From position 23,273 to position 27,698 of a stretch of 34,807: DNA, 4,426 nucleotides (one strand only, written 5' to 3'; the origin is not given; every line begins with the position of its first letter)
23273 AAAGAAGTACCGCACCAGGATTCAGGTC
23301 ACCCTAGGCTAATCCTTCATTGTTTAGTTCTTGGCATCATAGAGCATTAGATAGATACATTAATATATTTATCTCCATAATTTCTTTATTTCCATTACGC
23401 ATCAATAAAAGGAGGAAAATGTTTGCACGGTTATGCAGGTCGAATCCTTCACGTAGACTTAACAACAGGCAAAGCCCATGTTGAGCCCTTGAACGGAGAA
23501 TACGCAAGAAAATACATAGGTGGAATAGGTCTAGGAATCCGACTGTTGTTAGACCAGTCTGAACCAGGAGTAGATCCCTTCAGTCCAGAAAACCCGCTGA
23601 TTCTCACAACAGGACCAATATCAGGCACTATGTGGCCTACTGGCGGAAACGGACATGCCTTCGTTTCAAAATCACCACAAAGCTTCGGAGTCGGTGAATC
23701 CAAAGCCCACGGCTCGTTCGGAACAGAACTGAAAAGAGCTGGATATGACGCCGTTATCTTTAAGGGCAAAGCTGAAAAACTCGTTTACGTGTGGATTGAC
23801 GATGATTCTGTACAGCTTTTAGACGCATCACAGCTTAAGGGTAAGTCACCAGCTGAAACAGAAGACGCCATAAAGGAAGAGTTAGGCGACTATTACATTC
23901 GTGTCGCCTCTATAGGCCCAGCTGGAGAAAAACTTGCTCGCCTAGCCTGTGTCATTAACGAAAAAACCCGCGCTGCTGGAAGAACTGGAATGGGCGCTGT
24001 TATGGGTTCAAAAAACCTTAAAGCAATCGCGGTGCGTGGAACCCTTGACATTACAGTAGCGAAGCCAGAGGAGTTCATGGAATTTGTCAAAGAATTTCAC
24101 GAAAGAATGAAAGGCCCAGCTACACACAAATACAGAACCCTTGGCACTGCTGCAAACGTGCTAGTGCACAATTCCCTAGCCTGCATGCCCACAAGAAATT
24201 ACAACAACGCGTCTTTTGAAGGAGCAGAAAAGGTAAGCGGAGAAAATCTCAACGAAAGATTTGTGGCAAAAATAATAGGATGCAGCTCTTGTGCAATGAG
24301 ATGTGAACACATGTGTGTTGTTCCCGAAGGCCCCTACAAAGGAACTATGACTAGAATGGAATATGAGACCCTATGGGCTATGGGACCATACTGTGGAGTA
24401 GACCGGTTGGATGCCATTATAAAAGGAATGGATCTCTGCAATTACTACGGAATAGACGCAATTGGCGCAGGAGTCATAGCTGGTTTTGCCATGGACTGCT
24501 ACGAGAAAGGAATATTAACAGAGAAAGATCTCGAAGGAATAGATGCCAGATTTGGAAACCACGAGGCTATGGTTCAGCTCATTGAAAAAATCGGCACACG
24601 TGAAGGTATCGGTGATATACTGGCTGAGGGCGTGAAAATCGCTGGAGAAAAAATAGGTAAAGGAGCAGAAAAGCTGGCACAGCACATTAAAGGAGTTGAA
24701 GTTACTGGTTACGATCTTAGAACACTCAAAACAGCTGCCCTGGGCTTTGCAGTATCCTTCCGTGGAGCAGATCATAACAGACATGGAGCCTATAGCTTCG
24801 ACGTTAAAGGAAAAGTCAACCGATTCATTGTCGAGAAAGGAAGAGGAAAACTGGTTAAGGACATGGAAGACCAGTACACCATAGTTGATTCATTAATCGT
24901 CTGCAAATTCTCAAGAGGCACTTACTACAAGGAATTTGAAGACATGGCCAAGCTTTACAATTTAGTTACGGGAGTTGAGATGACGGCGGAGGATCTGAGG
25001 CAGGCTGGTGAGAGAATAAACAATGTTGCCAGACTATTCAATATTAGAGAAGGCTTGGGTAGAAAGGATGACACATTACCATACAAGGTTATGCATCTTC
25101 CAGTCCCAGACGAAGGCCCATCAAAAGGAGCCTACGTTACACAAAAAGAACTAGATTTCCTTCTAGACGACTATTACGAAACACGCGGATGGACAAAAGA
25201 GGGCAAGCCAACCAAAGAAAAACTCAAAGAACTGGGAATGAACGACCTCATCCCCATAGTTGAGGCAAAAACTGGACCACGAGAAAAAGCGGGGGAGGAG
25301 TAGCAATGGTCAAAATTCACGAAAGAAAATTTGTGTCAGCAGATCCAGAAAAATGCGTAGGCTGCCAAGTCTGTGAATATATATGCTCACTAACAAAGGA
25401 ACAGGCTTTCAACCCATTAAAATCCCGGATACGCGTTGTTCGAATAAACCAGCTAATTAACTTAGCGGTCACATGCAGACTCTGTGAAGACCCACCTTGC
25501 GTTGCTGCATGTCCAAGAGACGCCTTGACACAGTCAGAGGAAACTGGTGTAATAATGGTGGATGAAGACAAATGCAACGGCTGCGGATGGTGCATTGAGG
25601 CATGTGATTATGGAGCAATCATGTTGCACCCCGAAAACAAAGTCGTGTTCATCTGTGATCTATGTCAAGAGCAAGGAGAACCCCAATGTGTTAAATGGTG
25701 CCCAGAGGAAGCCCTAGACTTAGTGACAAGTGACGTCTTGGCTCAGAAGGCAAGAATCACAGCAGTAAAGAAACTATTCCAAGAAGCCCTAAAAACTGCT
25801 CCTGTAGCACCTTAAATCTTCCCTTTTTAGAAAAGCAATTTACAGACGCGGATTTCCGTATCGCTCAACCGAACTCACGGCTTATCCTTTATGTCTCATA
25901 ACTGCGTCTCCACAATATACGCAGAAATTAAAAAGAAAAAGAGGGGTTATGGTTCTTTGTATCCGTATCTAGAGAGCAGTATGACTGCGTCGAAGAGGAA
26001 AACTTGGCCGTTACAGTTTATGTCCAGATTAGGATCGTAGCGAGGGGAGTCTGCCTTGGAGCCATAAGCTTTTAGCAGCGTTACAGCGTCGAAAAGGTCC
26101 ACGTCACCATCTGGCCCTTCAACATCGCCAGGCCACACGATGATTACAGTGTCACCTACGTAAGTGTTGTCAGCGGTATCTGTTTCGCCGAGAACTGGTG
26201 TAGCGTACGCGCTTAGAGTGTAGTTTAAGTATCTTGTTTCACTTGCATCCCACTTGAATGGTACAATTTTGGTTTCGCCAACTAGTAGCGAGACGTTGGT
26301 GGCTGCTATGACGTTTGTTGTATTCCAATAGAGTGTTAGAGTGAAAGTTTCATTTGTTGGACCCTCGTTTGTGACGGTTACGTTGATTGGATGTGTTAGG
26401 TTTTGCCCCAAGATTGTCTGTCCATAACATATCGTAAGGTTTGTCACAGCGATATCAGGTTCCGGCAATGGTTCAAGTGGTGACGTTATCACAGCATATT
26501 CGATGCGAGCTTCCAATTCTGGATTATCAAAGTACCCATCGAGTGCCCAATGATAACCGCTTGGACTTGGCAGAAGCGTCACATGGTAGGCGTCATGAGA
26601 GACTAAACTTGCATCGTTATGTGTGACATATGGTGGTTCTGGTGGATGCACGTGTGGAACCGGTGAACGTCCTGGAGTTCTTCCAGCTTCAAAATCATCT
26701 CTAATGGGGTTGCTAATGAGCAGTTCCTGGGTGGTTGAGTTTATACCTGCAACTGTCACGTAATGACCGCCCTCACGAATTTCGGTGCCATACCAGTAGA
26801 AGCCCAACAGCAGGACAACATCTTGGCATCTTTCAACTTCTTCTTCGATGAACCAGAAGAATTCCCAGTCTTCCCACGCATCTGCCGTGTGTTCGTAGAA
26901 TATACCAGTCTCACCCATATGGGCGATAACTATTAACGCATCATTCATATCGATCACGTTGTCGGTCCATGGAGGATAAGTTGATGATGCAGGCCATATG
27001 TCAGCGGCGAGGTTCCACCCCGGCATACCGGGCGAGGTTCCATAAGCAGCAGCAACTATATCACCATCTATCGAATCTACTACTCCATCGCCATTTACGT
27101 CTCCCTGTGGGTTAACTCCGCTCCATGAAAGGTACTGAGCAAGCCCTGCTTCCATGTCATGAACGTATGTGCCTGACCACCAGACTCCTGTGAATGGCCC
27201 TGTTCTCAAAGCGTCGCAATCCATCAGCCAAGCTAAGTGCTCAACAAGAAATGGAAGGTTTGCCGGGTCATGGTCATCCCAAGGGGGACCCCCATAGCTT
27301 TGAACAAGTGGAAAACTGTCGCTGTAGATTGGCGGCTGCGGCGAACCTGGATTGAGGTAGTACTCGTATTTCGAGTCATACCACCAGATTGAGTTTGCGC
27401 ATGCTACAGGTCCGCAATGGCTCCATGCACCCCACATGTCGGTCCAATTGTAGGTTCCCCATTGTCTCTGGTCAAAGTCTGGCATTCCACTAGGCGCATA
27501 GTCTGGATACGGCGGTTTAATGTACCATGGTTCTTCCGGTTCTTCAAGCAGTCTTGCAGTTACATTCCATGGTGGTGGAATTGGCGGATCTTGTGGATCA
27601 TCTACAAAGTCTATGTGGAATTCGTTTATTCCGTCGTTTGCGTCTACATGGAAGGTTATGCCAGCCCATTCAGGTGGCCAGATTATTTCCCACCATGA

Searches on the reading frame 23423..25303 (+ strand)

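Call 21: search_protein_families(library=pfam, proteins=[window:23423-25303:+], max_evalue=0.001)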
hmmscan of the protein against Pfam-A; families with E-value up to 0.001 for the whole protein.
window:23423-25303:+ (626 aa): 2 families
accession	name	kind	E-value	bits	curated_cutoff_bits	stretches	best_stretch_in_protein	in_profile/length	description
PF01314.23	AFOR_C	-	3.5e-128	428.4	27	1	221-606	2-385/385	Aldehyde ferredoxin oxidoreductase, domains 2 & 3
PF02730.20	AFOR_N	-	9.2e-75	251.2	29.8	1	6-207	1-199/199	Aldehyde ferredoxin oxidoreductase, N-terminal domain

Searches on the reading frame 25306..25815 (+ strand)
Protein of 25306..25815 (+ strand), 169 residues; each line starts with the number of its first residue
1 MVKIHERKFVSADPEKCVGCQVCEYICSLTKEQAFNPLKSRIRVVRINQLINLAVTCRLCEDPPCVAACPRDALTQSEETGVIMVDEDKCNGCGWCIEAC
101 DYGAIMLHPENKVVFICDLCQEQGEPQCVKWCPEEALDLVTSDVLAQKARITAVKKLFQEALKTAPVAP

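Call 21: search_protein_families(library=pfam, proteins=[window:25306-25815:+], max_evalue=0.001)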
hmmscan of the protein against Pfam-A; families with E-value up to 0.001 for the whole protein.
window:25306-25815:+ (169 aa): 11 families
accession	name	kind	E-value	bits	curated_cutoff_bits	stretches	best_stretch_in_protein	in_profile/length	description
PF13247.11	Fer4_11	-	1.1e-15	58.1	26.2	1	54-139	7-97/100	4Fe-4S dicluster domain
PF12838.12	Fer4_7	-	3.1e-12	47.2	27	1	57-104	2-52/52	4Fe-4S dicluster domain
PF00037.32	Fer4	-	2.4e-09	37.1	21.1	1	84-105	2-23/24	4Fe-4S binding domain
PF12837.12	Fer4_6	-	2.7e-09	37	25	1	85-105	4-24/24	4Fe-4S binding domain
PF13187.11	Fer4_9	-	3.8e-09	36.9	27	2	16-73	1-51/52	4Fe-4S dicluster domain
PF25160.1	LdpA_Fe-S-bd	-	6.9e-09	35.8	27.6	1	63-106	7-44/49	LdpA Fe-S cluster-binding domain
PF13237.11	Fer4_10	-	3.3e-08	33.8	25.5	1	54-100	6-52/53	4Fe-4S dicluster domain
PF14697.11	Fer4_21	-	5.7e-07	30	35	1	84-137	2-57/59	4Fe-4S dicluster domain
PF12797.12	Fer4_2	-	9.2e-07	28.9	24.5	0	10-27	3-20/22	4Fe-4S binding domain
PF13484.11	Fer4_16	-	2.1e-06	28.8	30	0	89-108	1-20/66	4Fe-4S double cluster binding domain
PF13534.11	Fer4_17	-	0.00011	23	22.2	0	89-106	1-18/61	4Fe-4S dicluster domain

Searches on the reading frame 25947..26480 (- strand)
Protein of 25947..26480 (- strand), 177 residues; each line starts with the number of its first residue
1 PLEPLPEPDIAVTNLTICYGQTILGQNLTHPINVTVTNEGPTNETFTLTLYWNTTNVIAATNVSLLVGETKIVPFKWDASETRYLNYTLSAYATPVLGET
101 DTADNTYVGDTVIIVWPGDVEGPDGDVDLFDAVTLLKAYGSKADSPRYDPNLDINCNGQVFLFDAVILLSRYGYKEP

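Call 68: search_protein_families(library=pfam, proteins=[window:25947-26480:-], max_evalue=10)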
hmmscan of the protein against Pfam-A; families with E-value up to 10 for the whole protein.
window:25947-26480:- (177 aa): 2 families
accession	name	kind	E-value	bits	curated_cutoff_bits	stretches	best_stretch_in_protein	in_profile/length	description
PF07705.17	CARDB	-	6.7e-06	26.7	22.7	1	11-107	5-99/101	CARDB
PF00404.24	Dockerin_1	-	0.018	15.7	22.9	1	118-168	2-52/57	Dockerin type I domain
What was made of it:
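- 25950..26126 (-): C-terminal dockerin, aa 1015-1073. Weak Pfam Dockerin_1 hit (call 68).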

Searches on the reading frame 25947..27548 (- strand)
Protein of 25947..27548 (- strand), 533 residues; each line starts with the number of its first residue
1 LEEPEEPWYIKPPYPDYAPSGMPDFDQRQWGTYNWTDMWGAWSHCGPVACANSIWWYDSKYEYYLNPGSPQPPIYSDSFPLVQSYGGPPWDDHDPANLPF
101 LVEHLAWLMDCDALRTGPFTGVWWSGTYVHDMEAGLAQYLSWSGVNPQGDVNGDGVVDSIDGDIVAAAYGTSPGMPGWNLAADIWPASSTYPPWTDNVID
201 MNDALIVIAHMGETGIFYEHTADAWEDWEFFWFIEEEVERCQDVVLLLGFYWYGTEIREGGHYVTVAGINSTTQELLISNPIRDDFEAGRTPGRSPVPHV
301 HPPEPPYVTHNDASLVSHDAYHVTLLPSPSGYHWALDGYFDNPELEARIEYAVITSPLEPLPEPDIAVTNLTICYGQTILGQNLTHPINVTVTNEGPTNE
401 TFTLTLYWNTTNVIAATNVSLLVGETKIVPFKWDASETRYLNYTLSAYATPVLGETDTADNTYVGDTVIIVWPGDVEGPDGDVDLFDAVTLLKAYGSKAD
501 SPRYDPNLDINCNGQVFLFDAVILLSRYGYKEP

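Call 20: search_solved_structures(query=window:25947-27548:-, max_evalue=1, show_alignments=2)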
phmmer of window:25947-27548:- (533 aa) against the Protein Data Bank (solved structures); distinct sequences matched with E-value up to 1: 13.
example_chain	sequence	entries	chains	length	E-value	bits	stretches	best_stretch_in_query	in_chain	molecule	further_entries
5k39_B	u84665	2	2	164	3.9e-06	28.9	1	465-528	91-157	Dockerin module from a protein of unknown function | Ig domain protein group 2 domain protein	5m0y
4u3s_B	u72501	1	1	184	5e-06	28.6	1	405-527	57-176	Cellulosomal scaffoldin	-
4wi0_B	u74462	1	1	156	1e-05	27.5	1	415-529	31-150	Cellulosomal scaffoldin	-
2y3n_B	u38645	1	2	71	0.00012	24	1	147-214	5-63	CELLULOSOMAL FAMILY-48 PROCESSIVE GLYCOSIDE HYDROLASE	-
2b59_B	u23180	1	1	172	0.0002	23.3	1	451-529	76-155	Cellulosomal scaffolding protein A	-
3kcp_A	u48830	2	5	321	0.00064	21.6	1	453-529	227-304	Cellulosomal-scaffolding protein A | Cellulosome anchoring protein cohesin region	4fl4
5g5d_B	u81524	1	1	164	0.0016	20.3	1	451-529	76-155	CELLULOSOMAL-SCAFFOLDING PROTEIN A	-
9hpt_A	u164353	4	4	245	0.0026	19.6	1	90-236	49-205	Beta-lactamase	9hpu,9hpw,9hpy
5lxv_B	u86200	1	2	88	0.022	16.5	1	474-518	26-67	Carbohydrate-binding protein WP_009985128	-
2vn6_B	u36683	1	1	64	0.12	14.1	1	474-525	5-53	ENDOGLUCANASE A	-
9gvb_B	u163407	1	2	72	0.71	11.5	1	147-177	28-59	Group 2 dockerin from R. flavefaciens FD-1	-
2vn5_B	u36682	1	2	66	0.82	11.3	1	474-524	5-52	ENDOGLUCANASE A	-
4fl4_A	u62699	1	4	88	0.91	11.2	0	474-528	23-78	Glycoside hydrolase family 9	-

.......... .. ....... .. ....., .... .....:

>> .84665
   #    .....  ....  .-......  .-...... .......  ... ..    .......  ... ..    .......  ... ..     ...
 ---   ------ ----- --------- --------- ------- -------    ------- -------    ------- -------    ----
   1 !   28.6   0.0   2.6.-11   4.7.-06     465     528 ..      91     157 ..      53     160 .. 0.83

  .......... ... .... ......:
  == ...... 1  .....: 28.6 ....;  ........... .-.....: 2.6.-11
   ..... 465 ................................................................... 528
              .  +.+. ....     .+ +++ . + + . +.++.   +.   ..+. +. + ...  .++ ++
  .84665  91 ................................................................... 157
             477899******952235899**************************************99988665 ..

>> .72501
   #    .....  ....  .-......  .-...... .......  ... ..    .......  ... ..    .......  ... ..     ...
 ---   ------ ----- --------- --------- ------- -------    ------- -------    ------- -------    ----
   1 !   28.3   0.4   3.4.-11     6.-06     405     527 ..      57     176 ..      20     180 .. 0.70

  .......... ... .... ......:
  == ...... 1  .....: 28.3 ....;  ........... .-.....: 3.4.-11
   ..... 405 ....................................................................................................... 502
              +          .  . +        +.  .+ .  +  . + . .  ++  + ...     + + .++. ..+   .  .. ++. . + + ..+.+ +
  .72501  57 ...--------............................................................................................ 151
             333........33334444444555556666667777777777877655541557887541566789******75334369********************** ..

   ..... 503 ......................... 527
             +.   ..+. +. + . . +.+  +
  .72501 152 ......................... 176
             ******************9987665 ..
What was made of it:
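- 25950..26126 (-): PDB dockerins 5k39_B (E 3.9e-6) and 4u3s_B (call 20).
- On Dockerin type I (for the two modules outside the repeats): PDB 5k39_B at E 3.9e-6 and 2y3n_B at E 1.2e-4 (call 20).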
